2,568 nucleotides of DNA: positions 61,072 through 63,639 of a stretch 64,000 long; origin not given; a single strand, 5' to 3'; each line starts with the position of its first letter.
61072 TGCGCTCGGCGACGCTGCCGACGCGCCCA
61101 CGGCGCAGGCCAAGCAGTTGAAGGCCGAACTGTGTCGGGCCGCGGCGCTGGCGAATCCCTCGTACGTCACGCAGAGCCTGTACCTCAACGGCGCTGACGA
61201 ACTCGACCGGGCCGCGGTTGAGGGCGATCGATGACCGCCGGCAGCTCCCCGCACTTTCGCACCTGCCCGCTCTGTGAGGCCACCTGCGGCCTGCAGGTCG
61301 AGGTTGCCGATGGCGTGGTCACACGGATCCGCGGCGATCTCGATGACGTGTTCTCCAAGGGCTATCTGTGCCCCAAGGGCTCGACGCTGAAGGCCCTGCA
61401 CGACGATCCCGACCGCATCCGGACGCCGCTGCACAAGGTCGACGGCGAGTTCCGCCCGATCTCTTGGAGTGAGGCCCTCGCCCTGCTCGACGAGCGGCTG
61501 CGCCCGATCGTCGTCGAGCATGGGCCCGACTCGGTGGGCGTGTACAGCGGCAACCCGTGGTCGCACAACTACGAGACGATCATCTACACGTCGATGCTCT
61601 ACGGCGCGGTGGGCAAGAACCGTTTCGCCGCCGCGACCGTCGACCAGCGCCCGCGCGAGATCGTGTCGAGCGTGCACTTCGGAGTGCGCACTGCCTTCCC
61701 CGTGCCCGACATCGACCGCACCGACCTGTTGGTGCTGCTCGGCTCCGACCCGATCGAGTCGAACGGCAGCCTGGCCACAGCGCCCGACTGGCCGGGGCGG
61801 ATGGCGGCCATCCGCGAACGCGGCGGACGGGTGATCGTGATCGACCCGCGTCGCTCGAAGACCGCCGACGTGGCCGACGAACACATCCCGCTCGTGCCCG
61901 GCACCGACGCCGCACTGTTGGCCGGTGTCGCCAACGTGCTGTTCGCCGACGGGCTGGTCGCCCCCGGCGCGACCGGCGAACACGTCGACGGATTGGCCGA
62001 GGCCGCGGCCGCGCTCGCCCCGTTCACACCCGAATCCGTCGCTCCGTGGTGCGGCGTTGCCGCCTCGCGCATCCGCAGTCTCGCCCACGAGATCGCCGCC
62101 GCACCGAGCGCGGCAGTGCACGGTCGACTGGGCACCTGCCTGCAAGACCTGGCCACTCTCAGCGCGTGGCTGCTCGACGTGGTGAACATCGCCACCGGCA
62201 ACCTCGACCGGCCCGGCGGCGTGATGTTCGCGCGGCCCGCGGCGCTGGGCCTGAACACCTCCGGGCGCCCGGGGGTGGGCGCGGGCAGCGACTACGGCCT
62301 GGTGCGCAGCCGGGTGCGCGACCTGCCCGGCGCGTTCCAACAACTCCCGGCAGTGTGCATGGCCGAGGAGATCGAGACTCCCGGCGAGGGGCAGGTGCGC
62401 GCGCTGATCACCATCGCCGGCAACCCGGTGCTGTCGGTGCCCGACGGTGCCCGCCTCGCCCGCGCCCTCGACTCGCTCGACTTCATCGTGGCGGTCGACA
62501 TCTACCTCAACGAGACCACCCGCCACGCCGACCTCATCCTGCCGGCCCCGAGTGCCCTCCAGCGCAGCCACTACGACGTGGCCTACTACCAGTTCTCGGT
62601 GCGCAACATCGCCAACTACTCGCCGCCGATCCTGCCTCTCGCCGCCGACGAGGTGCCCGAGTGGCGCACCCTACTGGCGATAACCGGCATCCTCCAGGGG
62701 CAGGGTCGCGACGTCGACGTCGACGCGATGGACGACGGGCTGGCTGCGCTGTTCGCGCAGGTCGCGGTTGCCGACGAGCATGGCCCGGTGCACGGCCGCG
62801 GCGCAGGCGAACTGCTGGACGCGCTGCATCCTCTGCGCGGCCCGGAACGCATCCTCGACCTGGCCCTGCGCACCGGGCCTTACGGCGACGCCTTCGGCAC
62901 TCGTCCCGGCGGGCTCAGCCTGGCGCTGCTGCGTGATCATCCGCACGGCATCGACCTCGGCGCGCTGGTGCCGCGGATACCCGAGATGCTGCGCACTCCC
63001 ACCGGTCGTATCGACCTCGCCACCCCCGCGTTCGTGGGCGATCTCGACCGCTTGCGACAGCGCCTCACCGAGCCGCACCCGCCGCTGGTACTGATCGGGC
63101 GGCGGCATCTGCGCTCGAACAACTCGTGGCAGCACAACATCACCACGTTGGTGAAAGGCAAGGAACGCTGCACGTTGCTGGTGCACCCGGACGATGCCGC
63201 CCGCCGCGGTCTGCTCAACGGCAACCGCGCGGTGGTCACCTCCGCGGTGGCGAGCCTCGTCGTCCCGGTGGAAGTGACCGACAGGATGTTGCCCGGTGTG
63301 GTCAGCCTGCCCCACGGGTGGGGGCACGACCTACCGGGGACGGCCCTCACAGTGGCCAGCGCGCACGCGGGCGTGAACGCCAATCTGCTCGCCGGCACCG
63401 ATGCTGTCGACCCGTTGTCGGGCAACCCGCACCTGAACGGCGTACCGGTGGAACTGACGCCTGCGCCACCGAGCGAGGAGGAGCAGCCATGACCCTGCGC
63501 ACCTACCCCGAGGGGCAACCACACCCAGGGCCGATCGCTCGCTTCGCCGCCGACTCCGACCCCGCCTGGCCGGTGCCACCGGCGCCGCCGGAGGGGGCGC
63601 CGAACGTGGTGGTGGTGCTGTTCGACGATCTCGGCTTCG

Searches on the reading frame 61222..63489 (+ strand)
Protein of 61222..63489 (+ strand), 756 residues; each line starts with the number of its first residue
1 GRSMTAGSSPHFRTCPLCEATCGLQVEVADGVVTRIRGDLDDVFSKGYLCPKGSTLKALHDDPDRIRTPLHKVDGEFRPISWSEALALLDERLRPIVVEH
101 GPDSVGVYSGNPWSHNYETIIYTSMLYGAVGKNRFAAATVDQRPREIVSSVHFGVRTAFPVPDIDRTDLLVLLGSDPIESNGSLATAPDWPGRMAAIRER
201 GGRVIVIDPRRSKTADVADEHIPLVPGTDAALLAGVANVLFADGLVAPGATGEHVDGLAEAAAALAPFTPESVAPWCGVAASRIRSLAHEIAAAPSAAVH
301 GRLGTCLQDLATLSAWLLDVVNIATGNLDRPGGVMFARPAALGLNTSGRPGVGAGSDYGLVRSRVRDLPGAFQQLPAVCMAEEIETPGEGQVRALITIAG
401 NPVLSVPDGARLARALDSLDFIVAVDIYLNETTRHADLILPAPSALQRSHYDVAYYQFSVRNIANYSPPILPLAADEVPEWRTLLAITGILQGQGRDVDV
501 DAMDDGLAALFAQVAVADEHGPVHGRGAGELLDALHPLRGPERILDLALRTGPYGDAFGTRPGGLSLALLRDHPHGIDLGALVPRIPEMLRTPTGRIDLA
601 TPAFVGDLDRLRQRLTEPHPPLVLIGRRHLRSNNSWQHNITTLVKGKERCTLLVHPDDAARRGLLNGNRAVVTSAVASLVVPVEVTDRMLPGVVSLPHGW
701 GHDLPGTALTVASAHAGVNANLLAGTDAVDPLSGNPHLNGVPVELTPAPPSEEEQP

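Call 80: search_protein_families(library=pfam, proteins=[window:61222-63489:+], max_evalue=0.001)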
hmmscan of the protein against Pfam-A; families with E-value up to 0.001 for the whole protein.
window:61222-63489:+ (756 aa): 3 families
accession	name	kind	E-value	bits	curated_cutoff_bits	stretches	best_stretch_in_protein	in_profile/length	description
PF00384.28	Molybdopterin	-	7.8e-32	111.1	24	1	65-443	1-311/353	Molybdopterin oxidoreductase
PF01568.27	Molydop_binding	-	1.3e-23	83.6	26.8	1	622-741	1-109/110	Molydopterin dinucleotide binding domain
PF04879.21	Molybdop_Fe4S4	-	2.7e-10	40.5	22.7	1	14-56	7-49/55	Molybdopterin oxidoreductase Fe4S4 domain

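Call 81: search_protein_families(library=ncbifam, proteins=[window:61222-63489:+], max_evalue=1e-10)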
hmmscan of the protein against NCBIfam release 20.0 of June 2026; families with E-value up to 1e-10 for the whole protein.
window:61222-63489:+ (756 aa): 22 families
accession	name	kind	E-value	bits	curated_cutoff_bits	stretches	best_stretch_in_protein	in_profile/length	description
TIGR01591.1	Fdh-alpha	equivalog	8.4e-63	212.5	666.25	1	14-447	2-439/672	formate dehydrogenase subunit alpha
NF012032.0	PRK15488.1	equivalog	5.2e-51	173.5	694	1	14-341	47-368/759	thiosulfate reductase PhsA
NF041783.2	mnquin_red_QrcB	equivalog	3.2e-49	167.7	440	1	14-489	56-501/695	menaquinone reductase molybdopterin-binding-like subunit QrcB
NF047855.1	AssmNtatRedNasC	equivalog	1.6e-48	165.5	1100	2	14-304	24-312/708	assimilatory nitrate reductase catalytic subunit NasC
TIGR02166.1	dmsA_ynfE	subfamily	1.7e-41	142.2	777.7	1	18-245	53-289/794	DMSO/selenate family reductase complex A subunit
TIGR00509.1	bisC_fam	subfamily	5.9e-33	114.1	1017.55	1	74-453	68-474/772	molybdopterin guanine dinucleotide-containing S/N-oxide reductase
NF041885.1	selenate_YnfE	exception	5.7e-29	100.5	1675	1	18-247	57-298/805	selenate/tellurate reductase subunit YnfE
NF041714.1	arsenate_red_ArrA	equivalog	9.9e-28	96.7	1600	1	11-257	51-298/848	arsenate respiratory reductase molybdopterin-containing subunit ArrA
NF041323.1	Nitr_red_NasA_Halo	equivalog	6.5e-27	94.3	1000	1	18-443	3-427/673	assimilatory nitrate reductase NasA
NF011566.1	PRK14990.1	exception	5.9e-25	87.4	1600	1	18-336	67-419/814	dimethylsulfoxide reductase subunit A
NF041884.1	selenate_YnfF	exception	1.4e-24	86.1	1650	1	18-247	54-291/798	selenate/tellurate reductase subunit YnfF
TIGR03479.1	DMSO_red_II_alp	subfamily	1.4e-22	79.7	984.75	1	17-245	65-297/913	molybdopterin-dependent oxidoreductase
NF041513.1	formate_DH_Act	exception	1.5e-22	79.3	1400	0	14-90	46-124/1067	formate dehydrogenase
TIGR01553.1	formate-DH-alph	equivalog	3.6e-22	78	814.2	1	14-241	48-290/1009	formate dehydrogenase-N subunit alpha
NF010055.0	PRK13532.1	equivalog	3.6e-20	71.8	904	1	14-245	46-281/830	nitrate reductase catalytic subunit NapA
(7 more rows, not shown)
